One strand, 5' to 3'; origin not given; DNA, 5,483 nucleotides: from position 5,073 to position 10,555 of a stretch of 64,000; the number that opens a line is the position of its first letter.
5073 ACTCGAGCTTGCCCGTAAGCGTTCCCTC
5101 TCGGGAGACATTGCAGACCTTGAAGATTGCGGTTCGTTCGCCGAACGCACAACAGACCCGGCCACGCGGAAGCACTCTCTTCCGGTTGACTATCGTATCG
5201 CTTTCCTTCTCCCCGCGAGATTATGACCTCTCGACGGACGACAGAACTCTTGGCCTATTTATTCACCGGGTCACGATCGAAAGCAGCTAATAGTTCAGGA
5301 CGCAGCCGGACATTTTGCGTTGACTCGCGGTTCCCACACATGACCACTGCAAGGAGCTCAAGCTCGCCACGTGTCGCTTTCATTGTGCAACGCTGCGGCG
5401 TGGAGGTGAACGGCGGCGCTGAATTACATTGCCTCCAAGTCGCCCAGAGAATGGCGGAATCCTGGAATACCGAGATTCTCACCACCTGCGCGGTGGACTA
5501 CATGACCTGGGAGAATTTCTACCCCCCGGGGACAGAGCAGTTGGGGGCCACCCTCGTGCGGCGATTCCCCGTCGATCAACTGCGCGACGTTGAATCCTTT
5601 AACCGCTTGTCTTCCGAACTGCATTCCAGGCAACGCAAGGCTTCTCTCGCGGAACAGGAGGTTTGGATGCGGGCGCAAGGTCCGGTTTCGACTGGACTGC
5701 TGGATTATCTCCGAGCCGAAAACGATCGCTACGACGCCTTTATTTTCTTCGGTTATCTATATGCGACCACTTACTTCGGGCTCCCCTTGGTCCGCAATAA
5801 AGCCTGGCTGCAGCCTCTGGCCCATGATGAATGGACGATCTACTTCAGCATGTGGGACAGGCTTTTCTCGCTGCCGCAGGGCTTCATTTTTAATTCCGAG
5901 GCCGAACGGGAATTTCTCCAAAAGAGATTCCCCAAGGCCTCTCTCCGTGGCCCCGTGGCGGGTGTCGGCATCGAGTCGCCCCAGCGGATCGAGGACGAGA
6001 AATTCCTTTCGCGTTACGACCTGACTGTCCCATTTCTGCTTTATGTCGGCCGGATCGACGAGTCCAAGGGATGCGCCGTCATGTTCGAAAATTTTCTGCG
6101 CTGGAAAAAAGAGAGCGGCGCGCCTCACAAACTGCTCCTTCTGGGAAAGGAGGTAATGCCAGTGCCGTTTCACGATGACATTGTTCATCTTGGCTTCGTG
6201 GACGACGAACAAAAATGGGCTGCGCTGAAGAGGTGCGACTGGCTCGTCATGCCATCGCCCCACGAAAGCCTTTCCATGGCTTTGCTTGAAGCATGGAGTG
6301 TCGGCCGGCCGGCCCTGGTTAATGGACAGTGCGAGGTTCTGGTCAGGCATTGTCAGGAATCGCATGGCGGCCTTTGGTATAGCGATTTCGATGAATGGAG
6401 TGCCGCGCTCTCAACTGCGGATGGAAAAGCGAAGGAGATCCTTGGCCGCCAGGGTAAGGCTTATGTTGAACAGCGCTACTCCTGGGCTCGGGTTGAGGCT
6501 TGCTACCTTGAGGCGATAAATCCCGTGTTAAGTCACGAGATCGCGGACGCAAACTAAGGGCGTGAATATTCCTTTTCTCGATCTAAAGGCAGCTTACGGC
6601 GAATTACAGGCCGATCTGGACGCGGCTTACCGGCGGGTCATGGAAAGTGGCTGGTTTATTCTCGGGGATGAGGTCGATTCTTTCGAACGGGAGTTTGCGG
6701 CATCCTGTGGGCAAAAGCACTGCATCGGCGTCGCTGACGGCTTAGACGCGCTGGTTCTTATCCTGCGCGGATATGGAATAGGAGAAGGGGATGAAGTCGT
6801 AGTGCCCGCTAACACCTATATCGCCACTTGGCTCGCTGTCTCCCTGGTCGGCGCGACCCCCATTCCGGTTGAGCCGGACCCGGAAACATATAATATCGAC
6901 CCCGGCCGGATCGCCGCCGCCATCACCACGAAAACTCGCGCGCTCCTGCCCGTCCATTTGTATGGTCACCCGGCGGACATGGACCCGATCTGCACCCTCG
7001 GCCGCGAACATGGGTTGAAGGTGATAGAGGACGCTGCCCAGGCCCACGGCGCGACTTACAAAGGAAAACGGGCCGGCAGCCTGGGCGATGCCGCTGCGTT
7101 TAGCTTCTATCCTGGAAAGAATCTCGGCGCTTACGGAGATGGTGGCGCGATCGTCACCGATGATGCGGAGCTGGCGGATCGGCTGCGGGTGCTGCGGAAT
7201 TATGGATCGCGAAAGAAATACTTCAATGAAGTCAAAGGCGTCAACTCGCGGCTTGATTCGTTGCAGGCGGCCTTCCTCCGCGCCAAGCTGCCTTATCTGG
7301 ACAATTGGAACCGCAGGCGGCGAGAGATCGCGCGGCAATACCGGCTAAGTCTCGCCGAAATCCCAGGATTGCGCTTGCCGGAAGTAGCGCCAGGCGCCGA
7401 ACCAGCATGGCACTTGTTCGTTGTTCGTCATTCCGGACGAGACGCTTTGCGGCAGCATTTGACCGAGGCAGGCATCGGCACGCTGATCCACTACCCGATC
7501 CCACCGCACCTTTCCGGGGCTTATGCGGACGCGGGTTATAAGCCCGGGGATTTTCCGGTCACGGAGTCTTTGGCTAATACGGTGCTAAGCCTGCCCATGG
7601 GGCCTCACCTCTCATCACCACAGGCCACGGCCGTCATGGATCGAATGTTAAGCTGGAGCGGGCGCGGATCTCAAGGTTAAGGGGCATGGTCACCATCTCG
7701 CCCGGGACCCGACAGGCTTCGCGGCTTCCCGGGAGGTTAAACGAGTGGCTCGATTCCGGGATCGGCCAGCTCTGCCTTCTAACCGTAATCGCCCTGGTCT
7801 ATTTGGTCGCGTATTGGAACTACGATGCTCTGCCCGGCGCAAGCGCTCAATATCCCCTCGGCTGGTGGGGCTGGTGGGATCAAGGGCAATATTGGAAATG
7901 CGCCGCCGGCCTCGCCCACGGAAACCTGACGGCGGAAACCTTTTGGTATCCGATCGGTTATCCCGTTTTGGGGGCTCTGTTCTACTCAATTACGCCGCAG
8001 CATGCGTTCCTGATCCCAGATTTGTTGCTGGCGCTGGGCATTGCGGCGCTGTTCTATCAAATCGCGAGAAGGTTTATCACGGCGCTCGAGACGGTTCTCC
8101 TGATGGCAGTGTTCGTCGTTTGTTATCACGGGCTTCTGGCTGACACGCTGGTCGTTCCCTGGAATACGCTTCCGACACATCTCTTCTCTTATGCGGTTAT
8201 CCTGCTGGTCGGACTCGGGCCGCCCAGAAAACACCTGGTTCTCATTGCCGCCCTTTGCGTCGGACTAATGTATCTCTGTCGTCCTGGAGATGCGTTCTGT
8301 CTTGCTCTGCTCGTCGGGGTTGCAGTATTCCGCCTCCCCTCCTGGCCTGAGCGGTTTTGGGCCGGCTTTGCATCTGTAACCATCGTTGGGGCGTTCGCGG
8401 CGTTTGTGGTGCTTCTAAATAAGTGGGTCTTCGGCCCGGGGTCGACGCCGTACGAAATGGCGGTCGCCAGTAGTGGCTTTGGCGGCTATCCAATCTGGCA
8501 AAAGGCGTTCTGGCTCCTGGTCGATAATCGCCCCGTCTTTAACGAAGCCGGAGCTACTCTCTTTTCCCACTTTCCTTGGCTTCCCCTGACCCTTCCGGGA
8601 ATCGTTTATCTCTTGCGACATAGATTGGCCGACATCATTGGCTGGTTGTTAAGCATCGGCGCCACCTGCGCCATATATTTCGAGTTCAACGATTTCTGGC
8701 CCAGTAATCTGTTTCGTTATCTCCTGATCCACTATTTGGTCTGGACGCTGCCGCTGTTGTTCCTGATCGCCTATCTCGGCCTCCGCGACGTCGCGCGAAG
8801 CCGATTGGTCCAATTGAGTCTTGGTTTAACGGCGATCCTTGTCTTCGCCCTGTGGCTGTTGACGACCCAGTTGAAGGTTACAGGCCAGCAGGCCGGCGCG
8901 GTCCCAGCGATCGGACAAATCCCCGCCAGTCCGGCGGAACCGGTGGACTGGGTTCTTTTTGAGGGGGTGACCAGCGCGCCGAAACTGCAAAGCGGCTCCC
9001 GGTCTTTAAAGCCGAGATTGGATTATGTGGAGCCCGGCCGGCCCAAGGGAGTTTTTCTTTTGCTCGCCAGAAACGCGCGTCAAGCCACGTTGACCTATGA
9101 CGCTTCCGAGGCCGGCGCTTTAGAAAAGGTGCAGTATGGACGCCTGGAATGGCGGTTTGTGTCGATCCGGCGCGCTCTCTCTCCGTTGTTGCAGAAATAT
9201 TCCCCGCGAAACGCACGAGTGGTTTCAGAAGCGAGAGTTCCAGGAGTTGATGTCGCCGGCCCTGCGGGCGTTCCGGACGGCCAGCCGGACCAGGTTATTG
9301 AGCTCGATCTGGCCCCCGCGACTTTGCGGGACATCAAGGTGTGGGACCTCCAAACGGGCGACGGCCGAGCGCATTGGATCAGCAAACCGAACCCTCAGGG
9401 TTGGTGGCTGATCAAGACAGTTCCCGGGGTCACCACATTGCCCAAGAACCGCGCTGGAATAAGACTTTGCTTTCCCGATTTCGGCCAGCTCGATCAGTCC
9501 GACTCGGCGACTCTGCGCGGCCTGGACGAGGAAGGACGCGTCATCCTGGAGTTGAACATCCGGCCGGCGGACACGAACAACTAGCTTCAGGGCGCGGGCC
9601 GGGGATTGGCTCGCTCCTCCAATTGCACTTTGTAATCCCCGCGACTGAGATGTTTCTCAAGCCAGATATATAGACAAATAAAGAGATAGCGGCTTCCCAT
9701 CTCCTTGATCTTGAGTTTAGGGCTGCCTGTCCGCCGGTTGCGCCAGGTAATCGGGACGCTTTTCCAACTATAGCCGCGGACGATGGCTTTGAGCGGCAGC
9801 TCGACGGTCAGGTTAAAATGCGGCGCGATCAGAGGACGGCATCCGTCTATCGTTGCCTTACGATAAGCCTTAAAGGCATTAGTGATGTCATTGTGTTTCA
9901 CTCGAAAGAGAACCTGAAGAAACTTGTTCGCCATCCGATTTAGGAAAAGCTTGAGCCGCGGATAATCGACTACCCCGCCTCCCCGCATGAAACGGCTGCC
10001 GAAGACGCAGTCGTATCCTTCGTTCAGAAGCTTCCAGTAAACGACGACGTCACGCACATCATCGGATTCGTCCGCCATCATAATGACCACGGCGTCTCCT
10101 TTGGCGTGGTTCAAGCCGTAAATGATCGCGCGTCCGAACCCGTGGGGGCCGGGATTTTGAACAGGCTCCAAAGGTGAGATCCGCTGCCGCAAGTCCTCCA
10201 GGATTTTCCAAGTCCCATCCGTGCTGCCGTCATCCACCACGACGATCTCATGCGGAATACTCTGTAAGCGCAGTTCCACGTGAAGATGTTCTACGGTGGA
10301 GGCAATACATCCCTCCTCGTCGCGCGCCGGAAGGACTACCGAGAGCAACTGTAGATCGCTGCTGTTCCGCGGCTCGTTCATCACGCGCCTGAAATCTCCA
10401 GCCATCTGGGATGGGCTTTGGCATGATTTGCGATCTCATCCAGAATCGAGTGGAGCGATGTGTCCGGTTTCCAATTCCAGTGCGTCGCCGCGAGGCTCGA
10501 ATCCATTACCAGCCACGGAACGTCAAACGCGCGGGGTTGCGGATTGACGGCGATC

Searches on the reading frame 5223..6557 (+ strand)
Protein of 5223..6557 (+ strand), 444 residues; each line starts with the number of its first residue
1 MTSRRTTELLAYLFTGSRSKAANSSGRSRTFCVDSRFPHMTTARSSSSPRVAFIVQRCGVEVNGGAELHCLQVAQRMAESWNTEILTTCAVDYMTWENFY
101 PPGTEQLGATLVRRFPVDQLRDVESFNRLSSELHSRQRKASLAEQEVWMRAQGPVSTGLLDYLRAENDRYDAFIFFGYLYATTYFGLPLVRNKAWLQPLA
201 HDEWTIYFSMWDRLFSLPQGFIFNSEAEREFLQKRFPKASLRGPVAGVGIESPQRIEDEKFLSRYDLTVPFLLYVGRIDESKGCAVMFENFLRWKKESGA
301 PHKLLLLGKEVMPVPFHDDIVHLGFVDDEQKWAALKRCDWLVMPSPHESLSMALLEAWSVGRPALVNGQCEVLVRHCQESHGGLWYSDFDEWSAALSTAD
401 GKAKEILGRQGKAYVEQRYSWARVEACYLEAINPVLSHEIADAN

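Call 12: search_protein_families(library=pfam, proteins=[window:5223-6557:+], max_evalue=0.001)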
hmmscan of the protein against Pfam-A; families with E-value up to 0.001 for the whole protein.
window:5223-6557:+ (444 aa): 2 families
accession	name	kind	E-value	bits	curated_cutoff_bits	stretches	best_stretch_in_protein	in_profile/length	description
PF13692.12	Glyco_trans_1_4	-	2.1e-11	44.7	27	1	271-395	3-135/142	Glycosyl transferases group 1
PF00534.26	Glycos_transf_1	-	2.7e-11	43.8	26.4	1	264-367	10-122/172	Glycosyl transferases group 1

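Call 71: search_protein_families(library=ncbifam, proteins=[window:5223-6557:+], max_evalue=0.001)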
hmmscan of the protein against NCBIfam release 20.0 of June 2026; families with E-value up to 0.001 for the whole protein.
window:5223-6557:+ (444 aa): 10 families
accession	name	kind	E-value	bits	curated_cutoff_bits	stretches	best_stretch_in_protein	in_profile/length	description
NF038295.1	EPS_HpsP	equivalog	2.6e-12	46.5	550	1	233-430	169-382/388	hormogonium polysaccharide biosynthesis glycosyltransferase HpsP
NF046085.1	XrtY_assoc_Gly1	equivalog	1.8e-07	30.4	400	1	272-424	212-373/387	XrtY-associated glycosyltransferase XYAG1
NF053787.1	GlcN_PG_synth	equivalog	2.6e-06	26.5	480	1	270-426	198-350/361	N-acetylglucosaminyl phosphatidylglycerol synthase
NF041010.1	glycosy_Agl16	equivalog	1.2e-05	24.3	575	1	307-425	223-341/352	glycosylation protein Agl16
NF012028.0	PRK15484.1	subfamily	1.5e-05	24.2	618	0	225-432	147-375/380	lipopolysaccharide N-acetylglucosaminyltransferase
NF038229.1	Glyco4_Geo_Pelo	equivalog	3.6e-05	22.9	400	1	321-432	221-333/338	GPMC system family 4 glycosyltransferase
TIGR03088.1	stp2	hypoth_equivalog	4e-05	22.8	409.05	1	335-430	270-368/374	TIGR03088 family PEP-CTERM/XrtA system glycosyltransferase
TIGR04047.1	MSMEG_0565_glyc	hypoth_equivalog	5e-05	22.6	259.85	1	320-429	259-368/373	MSMEG_0565 family glycosyltransferase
TIGR04157.1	glyco_rSAM_CFB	subfamily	0.00011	21.4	400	1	270-365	228-328/406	TIGR04157 family glycosyltransferase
NF041876.1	EPS_EpsE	equivalog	0.00015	21.1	400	1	316-367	274-325/389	exopolysaccharide biosynthesis GT4 family glycosyltransferase EpsE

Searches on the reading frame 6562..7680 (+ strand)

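Call 12: search_protein_families(library=pfam, proteins=[window:6562-7680:+], max_evalue=0.001)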
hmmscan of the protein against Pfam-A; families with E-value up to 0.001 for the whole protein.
window:6562-7680:+ (372 aa): 1 family
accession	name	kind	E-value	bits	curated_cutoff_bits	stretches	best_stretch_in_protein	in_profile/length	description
PF01041.23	DegT_DnrJ_EryC1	-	3.7e-120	401.9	19.8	1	17-362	5-359/360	DegT/DnrJ/EryC1/StrS aminotransferase family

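Call 71: search_protein_families(library=ncbifam, proteins=[window:6562-7680:+], max_evalue=0.001)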
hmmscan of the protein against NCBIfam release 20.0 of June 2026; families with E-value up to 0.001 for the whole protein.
window:6562-7680:+ (372 aa): 16 families
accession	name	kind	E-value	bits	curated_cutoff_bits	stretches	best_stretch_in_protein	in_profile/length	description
TIGR03588.1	PseC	equivalog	9.9e-65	218.9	423.5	1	17-363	12-377/380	UDP-4-amino-4,6-dideoxy-N-acetyl-beta-L-altrosamine transaminase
NF008658.2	PRK11658.1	equivalog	3.3e-63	213.6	631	1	21-360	18-371/379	UDP-4-amino-4-deoxy-L-arabinose aminotransferase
NF008687.0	PRK11706.1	equivalog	1.7e-60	204.8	375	1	71-364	66-372/375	dTDP-4-amino-4,6-dideoxygalactose transaminase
TIGR04427.1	PLP_DesI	equivalog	1.5e-57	195.5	650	1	25-359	40-376/390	dTDP-4-dehydro-6-deoxyglucose aminotransferase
TIGR04181.1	NHT_00031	hypoth_equivalog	6.2e-54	183.2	420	1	26-345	19-357/359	LegC family aminotransferase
TIGR02379.1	ECA_wecE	subfamily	6.2e-47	160.2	434.85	1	72-362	67-371/376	dTDP-4-amino-4,6-dideoxy-D-glucose transaminase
NF011936.0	PRK15407.1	equivalog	2.4e-38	132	423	2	30-215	59-251/440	lipopolysaccharide biosynthesis protein RfbH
NF005871.0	PRK07811.1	equivalog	1.3e-07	30.6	513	1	39-213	64-236/389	cystathionine gamma-synthase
NF004770.0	PRK06108.1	subfamily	4.7e-07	29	422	1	41-177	86-229/396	pyridoxal phosphate-dependent aminotransferase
NF004621.0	PRK05957.1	equivalog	1.6e-06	27.1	498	1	75-130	112-166/389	pyridoxal phosphate-dependent aminotransferase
NF005816.0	PRK07682.1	equivalog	5e-06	25.4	620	1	60-129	99-168/390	aminotransferase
NF041364.1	GntC_guanitoxin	equivalog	7.5e-06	25.1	415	1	73-157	81-173/356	guanitoxin biosynthesis PLP-dependent (S)-gamma-hydroxy-L-arginine cyclodehydratase GntC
NF006569.0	PRK09082.1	subfamily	2.4e-05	23.6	420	1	71-129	110-168/386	methionine aminotransferase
NF006488.0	PRK08912.1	equivalog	0.00017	20.6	498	1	73-163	108-192/387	aminotransferase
NF004975.0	PRK06348.1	equivalog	0.00029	19.9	549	1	39-129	77-167/384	pyridoxal phosphate-dependent aminotransferase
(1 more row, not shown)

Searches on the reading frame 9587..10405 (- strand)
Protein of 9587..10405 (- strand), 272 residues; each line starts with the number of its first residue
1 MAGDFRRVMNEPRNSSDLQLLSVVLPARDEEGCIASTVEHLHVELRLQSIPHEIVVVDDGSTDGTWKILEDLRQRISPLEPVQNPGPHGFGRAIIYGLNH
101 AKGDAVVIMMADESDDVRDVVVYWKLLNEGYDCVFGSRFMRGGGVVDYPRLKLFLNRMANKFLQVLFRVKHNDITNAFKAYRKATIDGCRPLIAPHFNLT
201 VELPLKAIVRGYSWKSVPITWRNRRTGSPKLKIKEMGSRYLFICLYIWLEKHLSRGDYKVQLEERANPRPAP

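Call 12: search_protein_families(library=pfam, proteins=[window:9587-10405:-], max_evalue=0.001)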
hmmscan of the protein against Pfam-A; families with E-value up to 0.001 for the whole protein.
window:9587-10405:- (272 aa): 3 families
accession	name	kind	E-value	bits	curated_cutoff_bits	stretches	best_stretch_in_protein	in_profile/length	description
PF00535.33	Glycos_transf_2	-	1e-23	84.6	23.3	1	22-184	1-162/168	Glycosyl transferase family 2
PF13641.12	Glyco_tranf_2_3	-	7.4e-07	29.8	27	1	21-140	3-125/230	Glycosyltransferase like family 2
PF13704.12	Glyco_tranf_2_4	-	0.0005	21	27.5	1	28-77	1-44/98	Glycosyl transferase family 2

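Call 71: search_protein_families(library=ncbifam, proteins=[window:9587-10405:-], max_evalue=0.001)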
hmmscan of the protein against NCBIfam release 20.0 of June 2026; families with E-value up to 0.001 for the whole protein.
window:9587-10405:- (272 aa): 16 families
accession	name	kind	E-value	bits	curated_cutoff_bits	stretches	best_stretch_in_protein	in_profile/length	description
TIGR04182.1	glyco_TIGR04182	equivalog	1.2e-16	60.9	325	1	22-231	3-201/293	S-layer glycoprotein N-glycosyltransferase AglJ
NF041391.1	DPhHxTase_Halo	equivalog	2.2e-16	59.5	375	1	53-231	26-192/213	dolichyl-phosphate hexose transferase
NF047588.1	GlcsyltransPgfSStrep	equivalog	2.8e-14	53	500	1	21-187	3-165/308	glycosyltransferase PgfS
NF010496.0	PRK13915.1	equivalog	5.2e-11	42.2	262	1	20-118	32-132/307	glucosyl-3-phosphoglycerate synthase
NF007986.1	PRK10714.1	equivalog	4.5e-10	39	529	1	17-188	4-171/316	undecaprenyl-phosphate 4-deoxy-4-formamido-L-arabinose transferase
NF041875.1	EPS_EpsD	equivalog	1.8e-09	37.5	370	1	21-113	1-90/325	exopolysaccharide biosynthesis glycosyltransferase EpsD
TIGR03937.1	PgaC_IcaA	equivalog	2.1e-09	36.9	422.3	1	11-113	37-136/407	poly-beta-1,6-N-acetyl-D-glucosamine synthase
NF058614.1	PPMAGASynPpgS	equivalog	2.2e-08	33.8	370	1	23-187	4-163/226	polyprenyl-phospho-N-acetylgalactosaminyl synthase PpgS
TIGR04283.1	glyco_like_mftF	equivalog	2.5e-08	33.8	182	1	21-113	1-83/221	TIGR04283 family arsenosugar biosynthesis glycosyltransferase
NF007482.0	PRK10073.1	equivalog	1.8e-06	27.2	423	1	17-127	4-107/334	glycosyltransferase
NF053846.1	glyco_with_XrtP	equivalog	3.4e-05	22.7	520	1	23-88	45-106/440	XrtP-associated glycosyltransferase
TIGR03965.1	mycofact_glyco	equivalog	8.5e-05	21.6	280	1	8-107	63-159/467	mycofactocin biosynthesis glycosyltransferase MftF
NF038302.1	EPS_HpsE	equivalog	0.00012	21.2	300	1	21-104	3-88/307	hormogonium polysaccharide biosynthesis glycosyltransferase HpsE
TIGR03469.1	HpnB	hypoth_equivalog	0.00015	20.9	379.25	1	21-73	46-96/386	hopene-associated glycosyltransferase HpnB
NF047683.1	TeichurnBiosyTuaG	equivalog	0.00027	20.7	400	1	19-113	6-97/252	teichuronic acid biosynthesis protein TuaG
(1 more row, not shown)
